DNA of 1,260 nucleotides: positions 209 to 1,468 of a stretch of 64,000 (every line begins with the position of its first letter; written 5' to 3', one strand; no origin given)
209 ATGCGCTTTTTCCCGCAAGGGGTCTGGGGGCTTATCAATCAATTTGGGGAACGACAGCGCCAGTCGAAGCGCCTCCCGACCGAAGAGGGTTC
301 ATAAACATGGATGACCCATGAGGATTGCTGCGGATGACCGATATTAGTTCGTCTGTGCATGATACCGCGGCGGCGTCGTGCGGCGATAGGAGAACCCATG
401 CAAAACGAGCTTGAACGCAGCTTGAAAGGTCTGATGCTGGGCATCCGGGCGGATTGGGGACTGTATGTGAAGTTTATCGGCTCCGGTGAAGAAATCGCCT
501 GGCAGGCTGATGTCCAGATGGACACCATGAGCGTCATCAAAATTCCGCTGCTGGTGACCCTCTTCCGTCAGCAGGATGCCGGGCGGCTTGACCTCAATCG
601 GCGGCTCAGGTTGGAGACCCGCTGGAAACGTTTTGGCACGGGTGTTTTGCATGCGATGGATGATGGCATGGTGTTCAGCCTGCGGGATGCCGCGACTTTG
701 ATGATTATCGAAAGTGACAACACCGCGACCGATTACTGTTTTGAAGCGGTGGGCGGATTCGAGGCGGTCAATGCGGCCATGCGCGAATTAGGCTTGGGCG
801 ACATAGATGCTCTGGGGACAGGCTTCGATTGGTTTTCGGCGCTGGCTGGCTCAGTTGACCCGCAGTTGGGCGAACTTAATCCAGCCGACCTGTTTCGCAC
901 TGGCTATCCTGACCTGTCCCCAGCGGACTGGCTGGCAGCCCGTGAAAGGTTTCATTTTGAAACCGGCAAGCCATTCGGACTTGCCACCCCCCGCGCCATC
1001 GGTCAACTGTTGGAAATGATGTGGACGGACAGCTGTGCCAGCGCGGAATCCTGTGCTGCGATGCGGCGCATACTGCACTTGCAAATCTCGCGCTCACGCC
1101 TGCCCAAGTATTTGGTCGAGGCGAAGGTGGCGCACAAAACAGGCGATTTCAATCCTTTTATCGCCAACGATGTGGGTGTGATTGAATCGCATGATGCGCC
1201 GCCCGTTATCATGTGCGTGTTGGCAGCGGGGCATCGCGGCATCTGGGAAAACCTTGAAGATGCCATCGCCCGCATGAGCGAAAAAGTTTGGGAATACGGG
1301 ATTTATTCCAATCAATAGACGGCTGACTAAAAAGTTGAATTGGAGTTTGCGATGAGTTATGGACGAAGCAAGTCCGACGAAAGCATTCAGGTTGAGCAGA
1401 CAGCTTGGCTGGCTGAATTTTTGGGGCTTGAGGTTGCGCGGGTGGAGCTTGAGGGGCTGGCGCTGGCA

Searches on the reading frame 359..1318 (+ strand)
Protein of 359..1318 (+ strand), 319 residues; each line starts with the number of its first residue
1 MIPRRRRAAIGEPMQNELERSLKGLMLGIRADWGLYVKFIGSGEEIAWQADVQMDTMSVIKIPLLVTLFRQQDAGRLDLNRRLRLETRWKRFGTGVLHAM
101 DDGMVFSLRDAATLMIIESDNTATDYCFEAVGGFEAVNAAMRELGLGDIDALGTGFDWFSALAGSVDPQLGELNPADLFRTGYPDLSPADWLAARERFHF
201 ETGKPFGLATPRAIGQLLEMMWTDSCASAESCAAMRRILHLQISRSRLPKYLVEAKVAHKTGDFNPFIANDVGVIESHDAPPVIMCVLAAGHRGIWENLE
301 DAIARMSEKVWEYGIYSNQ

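Call 43: search_protein_families(library=padloc, alignment_id=A5, max_evalue=1e-8)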
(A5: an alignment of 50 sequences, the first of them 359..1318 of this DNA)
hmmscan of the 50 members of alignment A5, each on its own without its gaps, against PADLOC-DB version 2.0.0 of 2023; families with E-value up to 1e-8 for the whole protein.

A. member 1, window:359-1318:+ (319 aa): 0 families

B. families by the number of members that match (of 50 scanned): 23 families
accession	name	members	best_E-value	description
PDLC04135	mad3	2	1.3e-33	mads_3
PDLC00734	PycC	2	1.2e-24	Pycsar cyclase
PDLC02367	PycC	2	1.8e-13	-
PDLC01086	C3a186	1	9.7e-62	"C-3?,4? desaturase"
PDLC03963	SoFic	1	7.8e-38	-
PDLC04840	PDC-S04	1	1.9e-27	-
PDLC03014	subtilase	1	9.4e-25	-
PDLC04837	PDC-S04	1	1.8e-24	-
PDLC04836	PDC-S04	1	6.4e-23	-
PDLC04839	PDC-S04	1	2.1e-21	-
PDLC04838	PDC-S04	1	6.4e-19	-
PDLC04966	PDC-S24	1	3.5e-15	-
PDLC00765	PycC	1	4.4e-12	Pycsar cyclase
PDLC04842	PDC-S04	1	1.7e-11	-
PDLC04140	mad8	1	1.7e-11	mads_8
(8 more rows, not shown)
